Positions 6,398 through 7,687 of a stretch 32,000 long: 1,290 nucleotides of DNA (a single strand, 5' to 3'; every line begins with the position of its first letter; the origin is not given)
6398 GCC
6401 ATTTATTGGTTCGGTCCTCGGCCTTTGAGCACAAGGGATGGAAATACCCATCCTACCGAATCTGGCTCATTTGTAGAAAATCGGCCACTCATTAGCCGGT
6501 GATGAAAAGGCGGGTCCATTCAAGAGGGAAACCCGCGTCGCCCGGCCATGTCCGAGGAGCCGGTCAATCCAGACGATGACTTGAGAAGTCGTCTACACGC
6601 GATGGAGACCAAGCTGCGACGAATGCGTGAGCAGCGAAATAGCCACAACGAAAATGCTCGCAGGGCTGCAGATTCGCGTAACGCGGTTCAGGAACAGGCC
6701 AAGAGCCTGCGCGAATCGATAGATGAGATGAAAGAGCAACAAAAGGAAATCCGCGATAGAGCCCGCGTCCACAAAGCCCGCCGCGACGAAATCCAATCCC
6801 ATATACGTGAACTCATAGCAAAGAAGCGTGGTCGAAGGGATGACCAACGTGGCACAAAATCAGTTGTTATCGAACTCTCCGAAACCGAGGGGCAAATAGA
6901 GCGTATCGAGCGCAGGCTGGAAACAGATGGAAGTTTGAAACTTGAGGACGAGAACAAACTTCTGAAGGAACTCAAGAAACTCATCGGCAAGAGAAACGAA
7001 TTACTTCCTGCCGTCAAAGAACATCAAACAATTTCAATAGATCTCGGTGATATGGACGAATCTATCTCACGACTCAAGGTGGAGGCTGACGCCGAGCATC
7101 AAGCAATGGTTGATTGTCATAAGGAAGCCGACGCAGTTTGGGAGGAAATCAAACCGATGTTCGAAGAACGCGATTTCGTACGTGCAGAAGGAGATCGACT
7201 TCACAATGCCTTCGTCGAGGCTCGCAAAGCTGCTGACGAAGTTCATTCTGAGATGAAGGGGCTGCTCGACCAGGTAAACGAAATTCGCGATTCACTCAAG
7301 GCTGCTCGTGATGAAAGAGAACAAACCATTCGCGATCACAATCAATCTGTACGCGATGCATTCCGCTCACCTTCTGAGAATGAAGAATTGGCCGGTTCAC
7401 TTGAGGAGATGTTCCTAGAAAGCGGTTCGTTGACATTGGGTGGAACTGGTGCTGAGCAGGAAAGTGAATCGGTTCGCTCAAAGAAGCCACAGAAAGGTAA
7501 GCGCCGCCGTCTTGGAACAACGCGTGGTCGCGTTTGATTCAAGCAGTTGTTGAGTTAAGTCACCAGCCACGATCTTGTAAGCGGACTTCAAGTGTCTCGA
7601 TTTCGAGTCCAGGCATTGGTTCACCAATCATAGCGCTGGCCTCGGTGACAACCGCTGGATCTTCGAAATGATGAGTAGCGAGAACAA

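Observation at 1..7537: Three to four paralogous coiled-coil (COG1340-like) genes bracket a surface/membrane module: a candidate uncharacterised envelope-scaffold system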

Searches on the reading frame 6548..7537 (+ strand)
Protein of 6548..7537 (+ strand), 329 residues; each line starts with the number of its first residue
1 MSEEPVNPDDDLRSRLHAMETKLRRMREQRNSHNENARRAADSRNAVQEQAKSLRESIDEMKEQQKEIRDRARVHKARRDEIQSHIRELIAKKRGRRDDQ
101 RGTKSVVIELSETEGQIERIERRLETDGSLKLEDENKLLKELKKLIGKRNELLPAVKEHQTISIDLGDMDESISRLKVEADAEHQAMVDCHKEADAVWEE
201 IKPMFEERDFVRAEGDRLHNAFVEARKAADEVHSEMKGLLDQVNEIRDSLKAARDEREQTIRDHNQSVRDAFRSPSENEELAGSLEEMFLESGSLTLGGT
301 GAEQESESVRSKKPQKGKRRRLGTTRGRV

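Call 3: search_protein_families(library=pfam, proteins=[window:6548-7537:+], max_evalue=0.1)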
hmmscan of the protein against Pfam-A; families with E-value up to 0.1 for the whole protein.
window:6548-7537:+ (329 aa): 9 families
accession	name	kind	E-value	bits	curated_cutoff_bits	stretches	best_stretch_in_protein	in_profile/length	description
PF23435.1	DUF7121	-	3.2e-07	30.5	29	1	8-251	25-262/307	Family of unknown function (DUF7121)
PF06009.19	Laminin_II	-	0.0033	17.9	33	1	223-287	6-73/138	Laminin Domain II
PF16740.10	SKA2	-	0.012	15.9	30.1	1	14-78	16-81/110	Spindle and kinetochore-associated protein 2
PF06419.17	COG6_N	-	0.028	15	27.4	0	44-94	35-85/114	Conserved oligomeric complex COG6, N-terminal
PF07464.16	ApoLp-III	-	0.028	15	36.3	0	210-273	34-97/146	Apolipophorin-III precursor (apoLp-III)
PF19750.4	DUF6237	-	0.063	13.8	25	0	178-209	29-58/90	Family of unknown function (DUF6237)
PF06103.16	DUF948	-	0.077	13.6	37.2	0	219-256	25-62/89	Bacterial protein of unknown function (DUF948)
PF04136.21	COG3_N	-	0.087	13.2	27.9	0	14-70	4-60/147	Conserved oligomeric Golgi complex subunit 3, N-terminal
PF12889.12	DUF3829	-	0.09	12.8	26.8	0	205-267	105-166/285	Protein of unknown function (DUF3829)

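Call 4: search_protein_families(library=ncbifam, proteins=[window:6548-7537:+], max_evalue=0.1)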
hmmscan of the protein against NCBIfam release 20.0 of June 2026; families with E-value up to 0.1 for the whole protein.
window:6548-7537:+ (329 aa): 7 families
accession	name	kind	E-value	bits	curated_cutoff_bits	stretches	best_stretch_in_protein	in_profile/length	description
TIGR02168.1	SMC_prok_B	equivalog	2.7e-06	25.4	567.35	1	11-263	683-932/1181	chromosome segregation protein SMC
NF002572.0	PRK02224.1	equivalog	4e-05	22.1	1087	1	9-270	201-422/888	DNA double-strand break repair ATPase Rad50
NF003034.1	PRK03918.1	equivalog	0.00068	17.7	700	1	15-260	467-706/878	DNA double-strand break repair ATPase Rad50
NF045487.1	ASRP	equivalog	0.00073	18.3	300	1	10-262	193-450/593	archaea-specific SMC-related protein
TIGR02169.1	SMC_prok_A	equivalog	0.0013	16.5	729.4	1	102-288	239-426/1165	chromosome segregation protein SMC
TIGR04527.1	mycoplas_twoTM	subfamily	0.0022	17.7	125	0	6-91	78-157/248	MG_279/MG_280 family protein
NF041035.1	Rad50_Halo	equivalog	0.014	13.8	1000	1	13-159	501-646/883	DNA double-strand break repair ATPase Rad50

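Call 10: find_homologous_proteins(query=window:6548-7537:+)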
Query window:6548-7537:+ (329 aa): 307 proteins with E <= 0.001 among 3688 candidates; the best 120 are listed.
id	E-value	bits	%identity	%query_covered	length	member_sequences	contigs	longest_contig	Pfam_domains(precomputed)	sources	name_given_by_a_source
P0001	9.2e-192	654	96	100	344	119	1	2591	PF23435.3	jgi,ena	-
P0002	2.0e-191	653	98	100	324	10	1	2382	PF23435.3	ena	-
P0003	4.1e-173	593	91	89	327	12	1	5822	PF23435.3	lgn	-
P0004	5.7e-172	589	86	97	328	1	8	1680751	PF23435.3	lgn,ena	-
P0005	1.5e-168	578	84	100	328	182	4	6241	PF23435.3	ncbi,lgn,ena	-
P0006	1.9e-167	575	82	100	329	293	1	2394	PF23435.3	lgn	-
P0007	1.8e-166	571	83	100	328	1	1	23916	PF23435.3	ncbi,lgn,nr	ncbi:MAG: hypothetical protein VYC33_01285 [Candidatus Thermoplasmatota archaeon]|nr:hypothetical pr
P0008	6.4e-166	570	84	100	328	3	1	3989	PF23435.3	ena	-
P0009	2.1e-165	568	82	100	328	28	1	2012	PF23435.3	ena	-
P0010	8.9e-165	566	82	100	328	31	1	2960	PF23435.3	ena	-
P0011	1.8e-164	565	84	99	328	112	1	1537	PF23435.3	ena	-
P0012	3.3e-161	554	86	95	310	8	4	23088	PF23435.3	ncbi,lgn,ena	-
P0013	9.5e-161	553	81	97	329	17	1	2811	PF23435.3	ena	-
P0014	1.1e-159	549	83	92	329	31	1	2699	PF23435.3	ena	-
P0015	1.9e-155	535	83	95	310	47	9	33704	PF23435.3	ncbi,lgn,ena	-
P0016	7.7e-154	530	82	95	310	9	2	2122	PF23435.3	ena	-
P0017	4.4e-152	524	77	100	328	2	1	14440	PF23435.3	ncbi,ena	-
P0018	5.0e-152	524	77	100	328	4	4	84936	PF23435.3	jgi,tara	tara:strand:+ start:214 stop:1200 length:987 start_codon:yes stop_codon:yes gene_type:complete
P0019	2.7e-150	518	78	98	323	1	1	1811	PF23435.3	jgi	jgi:uncharacterized coiled-coil DUF342 family protein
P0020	1.2e-149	516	81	92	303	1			PF23435.3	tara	tara:strand:+ start:12249 stop:13160 length:912 start_codon:yes stop_codon:yes gene_type:complete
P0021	1.7e-146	506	77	100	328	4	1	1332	PF23435.3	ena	-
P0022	1.2e-135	470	83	82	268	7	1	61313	PF23435.3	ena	-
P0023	2.2e-135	469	84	81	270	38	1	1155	PF23435.3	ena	-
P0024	1.9e-133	463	83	82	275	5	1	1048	PF23435.3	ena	-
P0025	4.8e-129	449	85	74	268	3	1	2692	PF23435.3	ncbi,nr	ncbi:MAG: hypothetical protein QGF77_05330, partial [Candidatus Thalassarchaeaceae archaeon]|nr:hypo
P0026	1.5e-123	431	65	100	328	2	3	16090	PF23435.3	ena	-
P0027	1.9e-123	430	65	100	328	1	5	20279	PF23435.3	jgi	jgi:uncharacterized coiled-coil DUF342 family protein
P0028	6.3e-123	429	67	97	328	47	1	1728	PF23435.3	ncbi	-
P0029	8.0e-123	428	65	100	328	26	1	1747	PF23435.3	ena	-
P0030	4.2e-122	426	64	100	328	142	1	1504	PF23435.3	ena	-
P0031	1.4e-121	424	64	100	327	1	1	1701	PF23435.3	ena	-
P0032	1.4e-121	424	64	100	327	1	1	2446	PF23435.3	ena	-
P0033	2.8e-121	423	67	91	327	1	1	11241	PF23435.3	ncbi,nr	ncbi:MAG: hypothetical protein VX216_02640 [Candidatus Thermoplasmatota archaeon]|nr:hypothetical pr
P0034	3.7e-121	423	67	91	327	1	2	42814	PF23435.3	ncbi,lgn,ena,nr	ncbi:MAG: hypothetical protein QF709_02095 [Candidatus Thalassarchaeum sp.]|nr:hypothetical protein 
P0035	5.0e-121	422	63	100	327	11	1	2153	PF23435.3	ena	-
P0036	9.4e-121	421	63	100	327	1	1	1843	PF23435.3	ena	-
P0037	9.8e-121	421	62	100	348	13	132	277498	PF23435.3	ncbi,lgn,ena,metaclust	metaclust:\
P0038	1.5e-120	421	63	100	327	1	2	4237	PF23435.3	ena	-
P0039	1.6e-120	421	63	100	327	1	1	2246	PF23435.3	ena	-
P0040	1.8e-120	420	63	100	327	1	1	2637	PF23435.3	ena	-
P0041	2.1e-120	420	64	100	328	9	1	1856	PF23435.3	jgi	-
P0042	2.2e-120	420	63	100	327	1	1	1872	PF23435.3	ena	-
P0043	2.5e-120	420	63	100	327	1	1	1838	PF23435.3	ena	-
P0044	2.8e-120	420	63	100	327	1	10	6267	PF23435.3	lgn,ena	-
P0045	2.9e-120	420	63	100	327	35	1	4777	PF23435.3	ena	-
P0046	3.0e-120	420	63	100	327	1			PF23435.3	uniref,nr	uniref:Archaeal coiled-coil protein n=2 Tax=environmental samples TaxID=68359 RepID=A0A075GYP3_9EURY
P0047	4.6e-120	419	63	100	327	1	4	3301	PF23435.3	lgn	-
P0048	5.9e-120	419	64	98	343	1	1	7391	PF23435.3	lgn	-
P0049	6.6e-120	419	63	100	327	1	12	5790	PF23435.3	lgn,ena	-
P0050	8.3e-120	418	63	100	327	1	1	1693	PF23435.3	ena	-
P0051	8.8e-120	418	63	100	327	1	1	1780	PF23435.3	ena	-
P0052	1.5e-119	417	62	100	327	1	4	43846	PF23435.3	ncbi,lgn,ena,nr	ncbi:MAG: hypothetical protein CMB40_00730 [Euryarchaeota archaeon]|nr:hypothetical protein [Euryarc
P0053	3.1e-119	416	62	100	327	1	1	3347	PF23435.3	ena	-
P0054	4.4e-118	413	65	100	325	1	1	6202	PF23435.3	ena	-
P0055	6.7e-118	412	66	100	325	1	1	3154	PF23435.3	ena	-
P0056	7.7e-118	412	63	100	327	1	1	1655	PF23435.3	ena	-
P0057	2.4e-117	410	65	100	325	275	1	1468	PF23435.3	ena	-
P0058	3.2e-117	410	65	100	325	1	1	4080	PF23435.3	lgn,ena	-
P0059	4.2e-117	409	65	100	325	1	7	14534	PF23435.3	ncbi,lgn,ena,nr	ncbi:MAG: hypothetical protein CMA85_02255 [Euryarchaeota archaeon]|nr:hypothetical protein [Euryarc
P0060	4.5e-117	409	65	100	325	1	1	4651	PF23435.3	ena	-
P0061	5.9e-117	409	64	100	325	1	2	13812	PF23435.3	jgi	-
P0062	6.7e-117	409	61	98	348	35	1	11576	PF23435.3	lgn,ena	-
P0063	8.4e-117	408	60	100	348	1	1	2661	PF23435.3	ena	-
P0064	9.0e-117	408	60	100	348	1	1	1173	PF23435.3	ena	-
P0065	9.2e-117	408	64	100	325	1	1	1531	PF23435.3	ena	-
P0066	1.7e-116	407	66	97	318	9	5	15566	PF23435.3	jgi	-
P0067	2.9e-116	407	66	97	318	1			PF23435.3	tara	tara:strand:+ start:3764 stop:4720 length:957 start_codon:yes stop_codon:yes gene_type:complete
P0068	5.8e-116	406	60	100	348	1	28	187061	PF23435.3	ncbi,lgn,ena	-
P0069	5.8e-116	406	60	100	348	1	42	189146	PF23435.3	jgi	jgi:uncharacterized coiled-coil DUF342 family protein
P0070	9.8e-115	402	65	100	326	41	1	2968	PF23435.3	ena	-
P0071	1.7e-113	398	65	100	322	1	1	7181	PF23435.3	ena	-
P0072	1.8e-113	398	68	86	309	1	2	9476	PF23435.3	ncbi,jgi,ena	-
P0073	3.9e-113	396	68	86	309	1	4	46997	PF23435.3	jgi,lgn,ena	-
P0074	4.7e-113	396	60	100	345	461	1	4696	PF23435.3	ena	-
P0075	4.8e-113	396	61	99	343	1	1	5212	PF23435.3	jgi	jgi:uncharacterized coiled-coil DUF342 family protein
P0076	5.3e-113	396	68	86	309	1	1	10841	PF23435.3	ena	-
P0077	5.6e-113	396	68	86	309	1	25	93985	PF23435.3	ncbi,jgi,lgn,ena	-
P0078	6.3e-113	396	60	100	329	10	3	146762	PF23435.3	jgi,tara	jgi:uncharacterized coiled-coil DUF342 family protein|tara:strand:- start:3204 stop:4193 length:990 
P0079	8.9e-113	395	63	94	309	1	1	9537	PF23435.3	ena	-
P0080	1.2e-112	395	65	95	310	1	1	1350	PF23435.3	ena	-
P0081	1.3e-112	395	68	86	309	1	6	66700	PF23435.3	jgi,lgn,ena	-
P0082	1.5e-112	394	63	94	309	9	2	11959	PF23435.3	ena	-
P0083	1.6e-112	394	63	94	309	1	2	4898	PF23435.3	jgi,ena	-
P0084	1.6e-112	394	65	95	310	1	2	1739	PF23435.3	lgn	-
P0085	1.8e-112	394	63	94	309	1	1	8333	PF23435.3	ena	-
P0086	2.0e-112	394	63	94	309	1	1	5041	PF23435.3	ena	-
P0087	2.2e-112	394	63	94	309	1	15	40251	PF23435.3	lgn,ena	-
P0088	2.9e-112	394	63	94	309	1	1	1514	PF23435.3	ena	-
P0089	3.0e-112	393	65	95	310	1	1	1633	PF23435.3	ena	-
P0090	3.0e-112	393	63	94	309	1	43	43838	PF23435.3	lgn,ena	-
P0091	3.6e-112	393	63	94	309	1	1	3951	PF23435.3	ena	-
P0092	3.9e-112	393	63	94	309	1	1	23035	PF23435.3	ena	-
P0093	4.8e-112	393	63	94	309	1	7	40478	PF23435.3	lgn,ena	-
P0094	4.8e-112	393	63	94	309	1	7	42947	PF23435.3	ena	-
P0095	4.9e-112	393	59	100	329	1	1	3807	PF23435.3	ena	-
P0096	5.1e-112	393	63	94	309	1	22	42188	PF23435.3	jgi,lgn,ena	-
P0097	5.9e-112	393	63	94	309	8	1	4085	PF23435.3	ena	-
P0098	6.6e-112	392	63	94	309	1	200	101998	PF23435.3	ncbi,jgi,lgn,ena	-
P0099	6.6e-112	392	63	94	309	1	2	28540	PF23435.3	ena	-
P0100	6.8e-112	392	62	94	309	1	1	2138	PF23435.3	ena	-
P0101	7.0e-112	392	63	94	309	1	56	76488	PF23435.3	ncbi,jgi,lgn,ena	-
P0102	8.7e-112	392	62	94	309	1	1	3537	PF23435.3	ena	-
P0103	1.0e-111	392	62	94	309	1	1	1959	PF23435.3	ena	-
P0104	1.1e-111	392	63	94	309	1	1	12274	PF23435.3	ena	-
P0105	1.1e-111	392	63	94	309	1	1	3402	PF23435.3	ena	-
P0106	1.1e-111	392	63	94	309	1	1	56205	PF23435.3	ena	-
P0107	1.1e-111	392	63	94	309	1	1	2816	PF23435.3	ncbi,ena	-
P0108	1.1e-111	392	59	100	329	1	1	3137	PF23435.3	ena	-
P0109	1.1e-111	392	62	94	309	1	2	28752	PF23435.3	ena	-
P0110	1.1e-111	392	67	86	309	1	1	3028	PF23435.3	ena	-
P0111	1.1e-111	392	59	100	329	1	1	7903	PF23435.3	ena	-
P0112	1.1e-111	392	63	94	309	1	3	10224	PF23435.3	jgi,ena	-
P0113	1.3e-111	391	63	94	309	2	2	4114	PF23435.3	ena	-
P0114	1.3e-111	391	67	86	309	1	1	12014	PF23435.3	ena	-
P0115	1.3e-111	391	60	100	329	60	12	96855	PF23435.3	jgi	-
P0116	1.4e-111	391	62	94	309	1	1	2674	PF23435.3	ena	-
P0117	1.5e-111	391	62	94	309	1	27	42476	PF23435.3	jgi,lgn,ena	-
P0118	1.5e-111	391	59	100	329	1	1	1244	PF23435.3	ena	-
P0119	1.6e-111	391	59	100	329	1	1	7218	PF23435.3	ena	-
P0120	1.6e-111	391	59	100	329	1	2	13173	PF23435.3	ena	-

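Call 24: search_solved_structures(query=A1, max_evalue=1)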
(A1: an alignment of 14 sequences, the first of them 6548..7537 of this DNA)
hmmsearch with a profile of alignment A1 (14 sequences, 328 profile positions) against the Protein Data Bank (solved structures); distinct sequences matched with E-value up to 1: 1.
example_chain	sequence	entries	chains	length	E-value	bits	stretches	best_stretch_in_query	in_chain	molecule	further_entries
6l5h_A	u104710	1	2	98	0.86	11.9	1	14-99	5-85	Rootletin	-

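Call 37: predict_structure(alignment_id=A1)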
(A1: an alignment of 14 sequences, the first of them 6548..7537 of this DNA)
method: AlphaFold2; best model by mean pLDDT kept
length: 329 residues; sequences in the alignment: 14
mean_pLDDT: 82.5   pTM: 0.48
mean pLDDT of the five models: 82.5, 82.4, 81.7, 78.2, 77.0
residues with pLDDT >= 90: 181; 70-90: 78; 50-70: 35; < 50: 35
segments of 3 or more residues with pLDDT < 50: 1-3, 297-320, 325-329
pLDDT, mean of each block of 10 residues (from residue 1): 61 91 95 95 95 95 96 95 92 76 72 89 82 87 91 80 77 93 96 96 94 95 96 95 93 91 89 66 69 51 34 46 45
secondary structure, 60 per line:
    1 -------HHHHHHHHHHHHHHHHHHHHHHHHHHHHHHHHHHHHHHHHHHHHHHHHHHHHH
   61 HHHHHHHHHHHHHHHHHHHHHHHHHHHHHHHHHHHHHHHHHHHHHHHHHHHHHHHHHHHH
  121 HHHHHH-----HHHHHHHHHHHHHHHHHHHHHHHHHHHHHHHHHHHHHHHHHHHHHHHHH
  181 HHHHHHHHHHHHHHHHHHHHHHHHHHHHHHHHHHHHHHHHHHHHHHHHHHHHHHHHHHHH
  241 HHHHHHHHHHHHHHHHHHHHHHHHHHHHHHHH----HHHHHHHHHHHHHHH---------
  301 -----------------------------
elements in order: H8-126 H132-272 H277-291

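Call 41: fold_search(model_id=the predicted structure, library=pdb)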
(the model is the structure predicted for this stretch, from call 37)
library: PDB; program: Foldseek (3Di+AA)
matches with E <= 10: 770; with E <= 0.001: 0
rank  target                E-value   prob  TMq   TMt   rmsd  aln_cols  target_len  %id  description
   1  5xg2                  1.3e-03  1.00  0.56  0.75   4.7       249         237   16  Crystal structure of a coiled-coil segment (residues 345-468 and 694-814) of Pyrococcus yayanosii Smc (released 2017-06-07)
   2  7zr1_D                2.9e-03  0.97  0.21  0.11  17.3       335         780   15  Chaetomium thermophilum Mre11-Rad50-Nbs1 complex bound to ATPyS (composite structure) (released 2023-01-11)
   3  7zr1_C                3.0e-03  0.99  0.26  0.14  17.0       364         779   14  Chaetomium thermophilum Mre11-Rad50-Nbs1 complex bound to ATPyS (composite structure) (released 2023-01-11)
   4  2ch7_B                5.9e-03  1.00  0.38  0.40  13.0       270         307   14  Crystal structure of the cytoplasmic domain of a bacterial chemoreceptor from Thermotoga maritima (released 2006-04-18)
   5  9a69_B                5.9e-03  1.00  0.28  0.16  14.8       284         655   13  Integrative model of MCPB-MCPC by crosslinking MS and deep learning (released 2024-09-18)
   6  9e5c_5k               7.2e-03  1.00  0.31  0.04  16.7       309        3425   11  Cryo-EM structure of 96 nm repeat of microtubule doublet from T. brucei flagellum (released 2025-03-12)
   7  5nnv_D                7.6e-03  1.00  0.60  0.75   4.4       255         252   11  Structure of a Bacillus subtilis Smc coiled coil middle fragment (released 2017-06-21)
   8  5nnv_A                9.3e-03  1.00  0.50  0.68   5.3       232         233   11  Structure of a Bacillus subtilis Smc coiled coil middle fragment (released 2017-06-21)
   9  5nnv_B                1.2e-02  1.00  0.47  0.62   5.8       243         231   11  Structure of a Bacillus subtilis Smc coiled coil middle fragment (released 2017-06-21)
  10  8wjo_B                1.2e-02  0.96  0.24  0.26  14.2       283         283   13  Cryo-EM structure of 8-subunit Smc5/6 arm region (released 2024-06-26)
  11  5nnv_C                1.3e-02  1.00  0.49  0.64   5.5       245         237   10  Structure of a Bacillus subtilis Smc coiled coil middle fragment (released 2017-06-21)
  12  2ch7_A                1.3e-02  1.00  0.39  0.41  10.3       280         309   13  Crystal structure of the cytoplasmic domain of a bacterial chemoreceptor from Thermotoga maritima (released 2006-04-18)
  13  6ixf_A                1.5e-02  1.00  0.29  0.42  30.9       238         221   15  Crystal structure of SeMet apo SH3BP5 (P41) (released 2019-03-20)
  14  9a65_B                1.5e-02  1.00  0.31  0.18  11.8       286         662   10  Integrative model of YVAQ-MCPB by crosslinking MS and deep learning (released 2024-09-18)
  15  9y6s_7I               1.6e-02  0.99  0.28  0.04  12.3       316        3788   11  96-nm repeat of the Leishmania tarentolae doublet microtubule (released 2025-12-17)
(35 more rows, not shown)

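Call 42: search_protein_representatives(alignment_id=A1)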
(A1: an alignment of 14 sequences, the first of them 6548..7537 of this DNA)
Query: 14 sequences, 328 profile positions. Proteins with E-value up to 0.001 (for the whole library): 271; up to 1e-10: 143; up to 1e-30: 19. The best 150 are listed.
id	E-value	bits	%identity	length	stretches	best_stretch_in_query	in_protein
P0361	2.2e-105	368.8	-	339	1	6-327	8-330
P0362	8.0e-97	340.7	-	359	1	1-326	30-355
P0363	8.9e-95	333.9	-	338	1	8-326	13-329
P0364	3.5e-86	305.7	-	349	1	7-326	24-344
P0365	2.5e-77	276.6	-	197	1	132-328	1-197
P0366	5.6e-75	268.9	-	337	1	8-325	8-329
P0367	5.4e-73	262.4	-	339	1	7-328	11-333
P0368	1.3e-70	254.6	-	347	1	6-326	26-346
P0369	3.8e-61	223.4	-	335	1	10-316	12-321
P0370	9.0e-53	195.9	-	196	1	190-312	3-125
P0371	5.7e-50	186.7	-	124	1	19-129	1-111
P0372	1.9e-44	168.5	-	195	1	138-321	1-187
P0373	5.6e-44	167.0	-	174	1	7-157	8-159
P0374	1.5e-38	149.1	-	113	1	124-211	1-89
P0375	3.0e-36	141.6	-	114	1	1-87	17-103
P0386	2.6e-26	108.9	-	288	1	15-277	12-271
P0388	4.2e-26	108.3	-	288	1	13-298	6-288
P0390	1.0e-25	107.0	-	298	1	8-276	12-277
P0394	1.7e-24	103.0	-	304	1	20-297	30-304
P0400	1.6e-22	96.4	-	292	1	16-295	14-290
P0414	2.9e-19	85.8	-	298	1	5-297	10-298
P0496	2.6e-11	59.6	-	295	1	8-270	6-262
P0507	1.2e-10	57.4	-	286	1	13-254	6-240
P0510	1.8e-10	56.9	-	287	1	8-274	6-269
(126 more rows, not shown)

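Call 47: find_related_loci(query=A4, collection=genome_contigs, flank=10000)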
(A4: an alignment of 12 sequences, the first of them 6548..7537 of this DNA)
Query A4 (329 aa) in genome_contigs; peptide patterns used: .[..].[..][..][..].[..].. (x = any residue, [..] = any of these).
321 stretches matched a pattern; 291 encode a relative of the query (tblastn E <= 1e-3); the best 80 are kept; 80 distinct loci.
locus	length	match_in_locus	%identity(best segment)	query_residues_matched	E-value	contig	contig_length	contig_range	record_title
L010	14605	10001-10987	97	1-329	0e+0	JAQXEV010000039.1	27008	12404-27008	MAG: Candidatus Thalassarchaeaceae archaeon isolate cluster2-bin.113 k141_681147, whole genome shotgun sequence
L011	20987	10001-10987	96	1-329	0e+0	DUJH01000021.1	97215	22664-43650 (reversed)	TPA_asm: Candidatus Thalassarchaeaceae archaeon isolate UBA8684 contig_605, whole genome shotgun sequence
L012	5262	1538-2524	95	1-329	0e+0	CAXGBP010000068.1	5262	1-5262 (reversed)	MAG TPA_asm: uncultured Candidatus Poseidoniales archaeon isolate ERR598971_concoct_120 genome assembly, contig: ERZ8330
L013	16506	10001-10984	86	1-329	2e-179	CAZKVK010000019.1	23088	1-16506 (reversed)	MAG TPA_asm: uncultured Candidatus Poseidoniales archaeon isolate SRP077602_co3_204 genome assembly, contig: NODE_2672_l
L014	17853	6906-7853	88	1-318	1e-174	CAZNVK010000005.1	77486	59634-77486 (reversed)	MAG TPA_asm: uncultured Candidatus Poseidoniales archaeon isolate SRP167671_co2_219 genome assembly, contig: NODE_385_le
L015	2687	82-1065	83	1-329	0e+0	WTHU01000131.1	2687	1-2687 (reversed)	MAG: Acidimicrobiales bacterium isolate PL34865bin_12 NODE_28114_length_2687_cov_5.338526, whole genome shotgun sequence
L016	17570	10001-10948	88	1-318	1e-173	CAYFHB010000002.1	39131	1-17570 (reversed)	MAG TPA_asm: uncultured Candidatus Poseidoniales archaeon isolate ERP001736_co2_54 genome assembly, contig: NODE_203_len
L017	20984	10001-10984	83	1-329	3e-173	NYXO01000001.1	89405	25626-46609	MAG: Methanobacteriota archaeon isolate ARS96 1782, whole genome shotgun sequence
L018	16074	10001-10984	82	1-329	2e-173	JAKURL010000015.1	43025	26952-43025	MAG: Candidatus Thalassarchaeum sp. isolate ALOHA_A2.5_54 A2.5-MGIIb-O1-3_15, whole genome shotgun sequence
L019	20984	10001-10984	83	1-329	1e-171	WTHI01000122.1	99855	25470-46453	MAG: Methanobacteriota archaeon isolate PL34863bin_27 NODE_26_length_99855_cov_61.264729, whole genome shotgun sequence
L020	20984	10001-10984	83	1-329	3e-171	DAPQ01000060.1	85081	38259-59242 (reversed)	MAG TPA_asm: Euryarchaeota archaeon UBA19 UBA19_contig_11198, whole genome shotgun sequence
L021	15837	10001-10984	83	1-329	2e-171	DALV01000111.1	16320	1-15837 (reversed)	MAG TPA_asm: Euryarchaeota archaeon UBA105 UBA105_contig_5677, whole genome shotgun sequence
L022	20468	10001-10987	81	1-329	8e-171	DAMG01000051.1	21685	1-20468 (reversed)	MAG TPA_asm: Euryarchaeota archaeon UBA126 UBA126_contig_21703, whole genome shotgun sequence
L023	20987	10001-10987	82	1-329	3e-170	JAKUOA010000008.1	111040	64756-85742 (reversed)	MAG: Candidatus Thalassarchaeum sp. isolate ALOHA_A2.0_21 A2.0-MGIIb-O1-2_8, whole genome shotgun sequence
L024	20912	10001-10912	88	1-304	8e-170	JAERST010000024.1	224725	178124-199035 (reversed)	MAG: Methanobacteriota archaeon isolate BH13 c_000000009392, whole genome shotgun sequence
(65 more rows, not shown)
